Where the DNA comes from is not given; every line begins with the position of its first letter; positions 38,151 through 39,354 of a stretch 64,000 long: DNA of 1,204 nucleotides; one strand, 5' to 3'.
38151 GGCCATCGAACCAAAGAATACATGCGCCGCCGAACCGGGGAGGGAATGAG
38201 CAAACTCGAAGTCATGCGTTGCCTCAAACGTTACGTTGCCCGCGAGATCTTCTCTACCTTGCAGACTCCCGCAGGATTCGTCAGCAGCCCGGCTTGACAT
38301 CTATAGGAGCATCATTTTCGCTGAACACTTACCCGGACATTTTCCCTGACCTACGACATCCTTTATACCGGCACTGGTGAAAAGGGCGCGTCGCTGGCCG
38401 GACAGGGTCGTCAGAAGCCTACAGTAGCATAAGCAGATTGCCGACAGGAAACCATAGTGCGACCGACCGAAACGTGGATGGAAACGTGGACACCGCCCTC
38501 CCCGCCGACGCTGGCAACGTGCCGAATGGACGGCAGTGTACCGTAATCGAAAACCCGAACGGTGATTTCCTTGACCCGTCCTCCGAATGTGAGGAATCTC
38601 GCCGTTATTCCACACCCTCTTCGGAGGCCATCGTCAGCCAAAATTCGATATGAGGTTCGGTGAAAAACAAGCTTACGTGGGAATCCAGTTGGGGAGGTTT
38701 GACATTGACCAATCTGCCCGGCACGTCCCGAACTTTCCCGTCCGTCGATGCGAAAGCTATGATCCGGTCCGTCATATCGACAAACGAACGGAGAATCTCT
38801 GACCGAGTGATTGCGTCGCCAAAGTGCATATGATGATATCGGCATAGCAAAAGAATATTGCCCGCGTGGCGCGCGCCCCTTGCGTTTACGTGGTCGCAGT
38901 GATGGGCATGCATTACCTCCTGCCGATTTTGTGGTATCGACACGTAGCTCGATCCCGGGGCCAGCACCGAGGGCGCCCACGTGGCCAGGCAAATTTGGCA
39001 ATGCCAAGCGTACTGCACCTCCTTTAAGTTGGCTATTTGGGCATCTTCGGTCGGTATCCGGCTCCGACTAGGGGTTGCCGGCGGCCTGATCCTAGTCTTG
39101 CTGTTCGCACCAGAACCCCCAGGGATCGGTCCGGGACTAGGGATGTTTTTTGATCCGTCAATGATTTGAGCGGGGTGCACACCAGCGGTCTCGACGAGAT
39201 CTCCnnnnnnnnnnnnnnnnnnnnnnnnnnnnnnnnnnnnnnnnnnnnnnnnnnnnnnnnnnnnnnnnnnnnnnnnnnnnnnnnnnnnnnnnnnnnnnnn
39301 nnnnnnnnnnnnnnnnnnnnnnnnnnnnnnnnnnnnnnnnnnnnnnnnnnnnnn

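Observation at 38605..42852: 1415-aa GHKL (sacsin/HSP90-like) ATPase with a C-terminal HNH-like nuclease, isolated between IS and Tn3 debris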

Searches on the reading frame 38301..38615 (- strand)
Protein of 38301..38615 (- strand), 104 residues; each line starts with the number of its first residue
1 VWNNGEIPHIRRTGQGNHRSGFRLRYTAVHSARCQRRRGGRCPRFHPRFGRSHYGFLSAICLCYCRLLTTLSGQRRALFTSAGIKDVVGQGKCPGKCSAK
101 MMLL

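Call 33: search_protein_families(library=pfam, proteins=[window:38301-38615:-], max_evalue=1)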
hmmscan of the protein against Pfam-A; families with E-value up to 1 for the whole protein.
window:38301-38615:- (104 aa): 0 families

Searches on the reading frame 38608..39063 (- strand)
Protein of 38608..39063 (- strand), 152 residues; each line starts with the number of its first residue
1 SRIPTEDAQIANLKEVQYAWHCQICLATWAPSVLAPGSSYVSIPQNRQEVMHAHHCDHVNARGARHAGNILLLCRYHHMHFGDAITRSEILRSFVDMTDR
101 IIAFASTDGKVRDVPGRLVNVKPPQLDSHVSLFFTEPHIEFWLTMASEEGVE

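Call 44: search_protein_families(library=pfam, alignment_id=A4, max_evalue=10)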
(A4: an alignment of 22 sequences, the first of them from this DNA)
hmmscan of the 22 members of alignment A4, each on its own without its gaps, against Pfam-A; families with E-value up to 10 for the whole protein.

A. member 1, seq(152 aa): 0 families

B. families by the number of members that match (of 22 scanned): 16 families
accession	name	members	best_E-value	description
PF01844.29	HNH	10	0.0045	HNH endonuclease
PF13391.12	HNH_2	6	0.0035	HNH endonuclease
PF14279.12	HNH_5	1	0.068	HNH endonuclease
PF25206.1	DUF7836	1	0.076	Domain of unknown function (DUF7836)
PF19773.5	DUF6259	1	0.078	Domain of unknown function (DUF6259)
PF22351.2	TraH_VirB8-like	1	0.087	TraH VirB8-like domain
PF21431.3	Col-Pyo_DNase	1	0.087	Colicin/Pyocin-S2, DNase domain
PF20542.4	DUF6757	1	0.11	Family of unknown function (DUF6757)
PF23382.1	DUF7097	1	0.12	Family of unknown function (DUF7097)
PF22064.2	Cep192_D2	1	0.12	Cep192 domain 2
PF00746.26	Gram_pos_anchor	1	0.12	LPXTG cell wall anchor motif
PF09702.15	Cas_Csa5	1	0.19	CRISPR-associated protein (Cas_Csa5)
PF17937.6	TetR_C_28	1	0.19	Tetracyclin repressor-like, C-terminal domain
PF11344.13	DUF3146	1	0.2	Protein of unknown function (DUF3146)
PF21444.2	CofB_pilin_dom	1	0.26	CofB, pilin domain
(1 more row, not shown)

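Call 45: search_solved_structures(query=A4, max_evalue=10, show_alignments=5)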
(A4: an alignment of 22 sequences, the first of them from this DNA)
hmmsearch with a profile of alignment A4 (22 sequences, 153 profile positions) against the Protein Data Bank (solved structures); distinct sequences matched with E-value up to 10: 9.
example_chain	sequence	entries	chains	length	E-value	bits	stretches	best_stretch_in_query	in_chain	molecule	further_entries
6q10_A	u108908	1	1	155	0.075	16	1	75-123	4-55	MymaA.19257.a.B3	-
9k2z_A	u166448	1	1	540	0.16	14.9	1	49-80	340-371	HfmIscB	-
7vxr_A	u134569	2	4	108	0.69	12.8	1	52-84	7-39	BPSL1038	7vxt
4mph_A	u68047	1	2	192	1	12.3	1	93-148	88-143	D-alanyl-D-alanine carboxypeptidase family protein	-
8ydb_J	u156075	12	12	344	1.1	12.2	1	52-83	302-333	Cas8f fusion with HNH | HNH endonuclease | a protein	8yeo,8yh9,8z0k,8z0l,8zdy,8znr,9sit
9sjn_A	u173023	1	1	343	1.1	12.2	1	52-83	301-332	Cas8f fusion with HNH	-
6ghc_A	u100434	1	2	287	1.1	12.1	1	51-94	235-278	5-methylcytosine-specific restriction enzyme A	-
4jid_A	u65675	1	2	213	1.8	11.5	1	93-148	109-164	D-alanyl-D-alanine carboxypeptidase family protein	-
2f3x_A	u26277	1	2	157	2.3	11.1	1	75-128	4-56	Transcription factor fapR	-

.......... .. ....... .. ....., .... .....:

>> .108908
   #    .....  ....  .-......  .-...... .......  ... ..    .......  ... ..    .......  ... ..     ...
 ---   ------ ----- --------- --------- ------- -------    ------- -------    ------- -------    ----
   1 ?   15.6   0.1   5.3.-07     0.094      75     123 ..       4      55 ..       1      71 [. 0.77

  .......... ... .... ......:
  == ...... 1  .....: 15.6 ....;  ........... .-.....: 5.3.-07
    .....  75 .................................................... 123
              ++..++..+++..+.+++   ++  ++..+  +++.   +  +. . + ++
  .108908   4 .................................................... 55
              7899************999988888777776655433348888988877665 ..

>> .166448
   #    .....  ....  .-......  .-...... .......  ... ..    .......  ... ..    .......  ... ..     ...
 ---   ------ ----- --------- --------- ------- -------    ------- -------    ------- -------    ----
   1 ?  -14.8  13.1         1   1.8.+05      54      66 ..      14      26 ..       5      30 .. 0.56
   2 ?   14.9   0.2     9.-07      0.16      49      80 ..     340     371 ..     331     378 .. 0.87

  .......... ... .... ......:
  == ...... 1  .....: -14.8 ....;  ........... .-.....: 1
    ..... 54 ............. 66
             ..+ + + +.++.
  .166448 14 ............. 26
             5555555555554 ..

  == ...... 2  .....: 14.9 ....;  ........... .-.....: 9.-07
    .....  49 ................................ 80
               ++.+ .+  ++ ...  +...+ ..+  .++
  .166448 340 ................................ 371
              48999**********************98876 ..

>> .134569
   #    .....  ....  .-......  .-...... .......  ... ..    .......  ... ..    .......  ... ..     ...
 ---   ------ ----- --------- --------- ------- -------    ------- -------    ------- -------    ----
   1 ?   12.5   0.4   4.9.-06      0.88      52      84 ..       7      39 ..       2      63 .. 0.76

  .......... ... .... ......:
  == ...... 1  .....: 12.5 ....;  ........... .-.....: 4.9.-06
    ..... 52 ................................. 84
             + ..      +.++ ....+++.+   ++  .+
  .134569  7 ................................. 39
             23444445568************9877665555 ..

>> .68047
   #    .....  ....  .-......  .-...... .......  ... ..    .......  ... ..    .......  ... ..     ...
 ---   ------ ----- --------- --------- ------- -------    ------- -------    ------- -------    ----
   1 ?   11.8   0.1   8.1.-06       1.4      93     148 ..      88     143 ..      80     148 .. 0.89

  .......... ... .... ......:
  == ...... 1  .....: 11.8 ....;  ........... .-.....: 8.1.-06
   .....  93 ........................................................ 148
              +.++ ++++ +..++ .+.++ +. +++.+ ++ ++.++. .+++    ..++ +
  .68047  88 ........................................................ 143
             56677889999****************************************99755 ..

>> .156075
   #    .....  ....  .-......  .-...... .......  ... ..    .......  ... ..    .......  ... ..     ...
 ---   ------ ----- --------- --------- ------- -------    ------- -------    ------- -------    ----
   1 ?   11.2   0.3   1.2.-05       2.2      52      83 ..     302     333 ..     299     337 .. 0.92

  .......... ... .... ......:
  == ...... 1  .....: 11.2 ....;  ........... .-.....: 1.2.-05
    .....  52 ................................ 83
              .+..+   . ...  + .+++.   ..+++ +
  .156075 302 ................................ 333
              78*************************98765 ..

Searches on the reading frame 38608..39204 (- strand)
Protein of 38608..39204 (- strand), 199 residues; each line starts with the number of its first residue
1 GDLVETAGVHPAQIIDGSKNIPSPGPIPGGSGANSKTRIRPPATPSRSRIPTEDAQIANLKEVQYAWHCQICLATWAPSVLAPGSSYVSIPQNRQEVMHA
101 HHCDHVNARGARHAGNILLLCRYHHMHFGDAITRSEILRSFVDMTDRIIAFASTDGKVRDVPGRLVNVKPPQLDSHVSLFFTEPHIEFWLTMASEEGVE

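Call 38: predict_structure(alignment_id=A2)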
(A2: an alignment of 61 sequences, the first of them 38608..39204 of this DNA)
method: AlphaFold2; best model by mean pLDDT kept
length: 199 residues; sequences in the alignment: 61
mean_pLDDT: 85.0   pTM: 0.82
mean pLDDT of the five models: 85.0, 84.4, 84.1, 83.9, 83.8
residues with pLDDT >= 90: 120; 70-90: 39; 50-70: 32; < 50: 8
segments of 3 or more residues with pLDDT < 50: 33-35, 37-39
pLDDT, mean of each block of 10 residues (from residue 1): 56 79 91 49 61 92 97 97 88 93 73 76 95 94 98 90 97 95 96 83
secondary structure, 60 per line:
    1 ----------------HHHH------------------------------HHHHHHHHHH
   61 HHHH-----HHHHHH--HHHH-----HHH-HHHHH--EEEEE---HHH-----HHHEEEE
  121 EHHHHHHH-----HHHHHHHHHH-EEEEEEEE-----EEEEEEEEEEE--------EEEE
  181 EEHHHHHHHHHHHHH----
elements in order: H17-20 H51-64 H70-75 H78-81 H91-95 E98-102 E117-121 H122-128 H134-143 E145-152 E158-168 E177-182 H183-195

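Call 40: fold_search(model_id=the predicted structure, library=pdb)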
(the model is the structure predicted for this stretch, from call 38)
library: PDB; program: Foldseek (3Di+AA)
matches with E <= 10: 1233; with E <= 0.001: 0
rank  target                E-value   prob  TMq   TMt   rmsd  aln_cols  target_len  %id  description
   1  8a36_A                4.3e-02  0.23  0.16  0.23  14.7       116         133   11  Crystal structure of PpSB1-LOV-K117E mutant (dark state), monoclinic form (released 2023-07-05)
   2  5j3w_A                6.9e-02  0.47  0.18  0.26  13.6        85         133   12  Crystal structures reveal signaling states of a short blue light photoreceptor protein PpSB1-LOV (dark state) (released 2016-06-22)
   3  7dud_A                7.7e-02  0.33  0.17  0.22  11.4        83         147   11  Crystal Structure of erWalK (released 2022-01-19)
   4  6hmj_A                8.2e-02  0.21  0.15  0.09  14.7        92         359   17  Structure of an RNA-binding Light-Oxygen-Voltage Receptor (released 2019-08-28)
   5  7r4s_A                9.8e-02  0.25  0.16  0.23  14.0        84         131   12  Crystal structure of PpSB1-LOV-I48T mutant (dark state) (released 2022-12-21)
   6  3lyx_B                9.8e-02  0.20  0.17  0.26  15.1       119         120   10  Crystal structure of the PAS domain of the protein CPS_1291 from Colwellia psychrerythraea. Northeast Structural Genom (released 2010-04-07)
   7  5nwm_MODEL_1_A        1.0e-01  0.18  0.14  0.18  10.9        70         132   14  Insight into the molecular recognition mechanism of the coactivator NCoA1 by STAT6 (released 2017-12-06)
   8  7r4s_D                1.1e-01  0.25  0.16  0.23  13.9        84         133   12  Crystal structure of PpSB1-LOV-I48T mutant (dark state) (released 2022-12-21)
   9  6e09_A                1.2e-01  0.21  0.15  0.12  10.7        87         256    8  Crystal Structure of Helicobacter pylori TlpA Chemoreceptor Ligand Binding Domain (released 2018-09-12)
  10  7yx0_A                1.3e-01  0.18  0.15  0.18  14.0        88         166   14  Crystal structure of the full-length short LOV protein SBW25-LOV from Pseudomonas fluorescens (light state) (released 2023-05-24)
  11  8q5e_A                1.7e-01  0.20  0.17  0.23  14.3       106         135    8  Crystal structure of PpSB1-LOV protein from Pseudomonas putida with covalent FMN (released 2023-11-29)
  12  7r56                  1.7e-01  0.15  0.15  0.20  13.9        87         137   14  Crystal structure of PpSB1-LOV-I48T mutant (light state) (released 2022-12-21)
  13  7r4s_B                1.8e-01  0.30  0.18  0.26  14.1        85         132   13  Crystal structure of PpSB1-LOV-I48T mutant (dark state) (released 2022-12-21)
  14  8a36_C                1.8e-01  0.30  0.18  0.26  14.1        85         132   14  Crystal structure of PpSB1-LOV-K117E mutant (dark state), monoclinic form (released 2023-07-05)
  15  6dtm                  1.8e-01  0.21  0.16  0.13   9.0        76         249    6  Crystal Structure of Helicobacter pylori TlpA Chemoreceptor Ligand Binding Domain (released 2018-09-12)
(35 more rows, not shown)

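Call 82: fold_search(model_id=the predicted structure, library=viral)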
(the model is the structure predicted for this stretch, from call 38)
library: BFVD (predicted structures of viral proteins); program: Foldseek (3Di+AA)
matches with E <= 10: 1082; with E <= 0.001: 0
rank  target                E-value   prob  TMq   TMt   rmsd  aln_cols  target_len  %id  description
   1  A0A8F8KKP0            2.1e-02  0.82  0.17  0.32   4.9        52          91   17  DUF3375 domain-containing protein [Clandestinovirus]
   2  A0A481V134            1.4e-01  0.51  0.17  0.47   7.3        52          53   13  (no name in the UniProt tables at hand)
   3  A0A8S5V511            1.5e-01  0.69  0.15  0.38   3.8        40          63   10  Uncharacterized protein [Siphoviridae sp. ctjsp22]
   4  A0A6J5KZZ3            1.6e-01  0.33  0.15  0.17  12.1        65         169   14  PAS domain [uncultured Caudovirales phage]
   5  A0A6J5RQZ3            1.7e-01  0.18  0.16  0.24   8.6        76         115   10  Uncharacterized protein [uncultured Caudovirales phage]
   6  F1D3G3                1.9e-01  0.21  0.16  0.28   6.9        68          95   15  (no name in the UniProt tables at hand)
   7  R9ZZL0                2.0e-01  0.38  0.18  0.15  10.5        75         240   16  Uncharacterized protein [Cellulophaga phage phi19:1]
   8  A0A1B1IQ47            2.0e-01  0.30  0.18  0.10  11.6        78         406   13  (no name in the UniProt tables at hand)
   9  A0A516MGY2            2.0e-01  0.28  0.17  0.22   6.4        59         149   14  (no name in the UniProt tables at hand)
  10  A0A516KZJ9            2.2e-01  0.16  0.16  0.28  10.5        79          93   13  (no name in the UniProt tables at hand)
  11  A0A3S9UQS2            2.5e-01  0.51  0.26  0.50   9.5       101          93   15  Uncharacterized protein [Mycobacterium phage DrLupo]
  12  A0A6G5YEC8            2.5e-01  0.20  0.14  0.30   7.2        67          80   15  (no name in the UniProt tables at hand)
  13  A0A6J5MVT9            2.5e-01  0.14  0.16  0.25   7.8        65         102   12  Uncharacterized protein [uncultured Caudovirales phage]
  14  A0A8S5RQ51            2.7e-01  0.10  0.15  0.08  14.7       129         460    9  GGDEF protein (Fragment) [virus sp. ctr1v16]
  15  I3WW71                2.9e-01  0.23  0.16  0.32   5.7        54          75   11  Uncharacterized protein [Acinetobacter phage ZZ1]
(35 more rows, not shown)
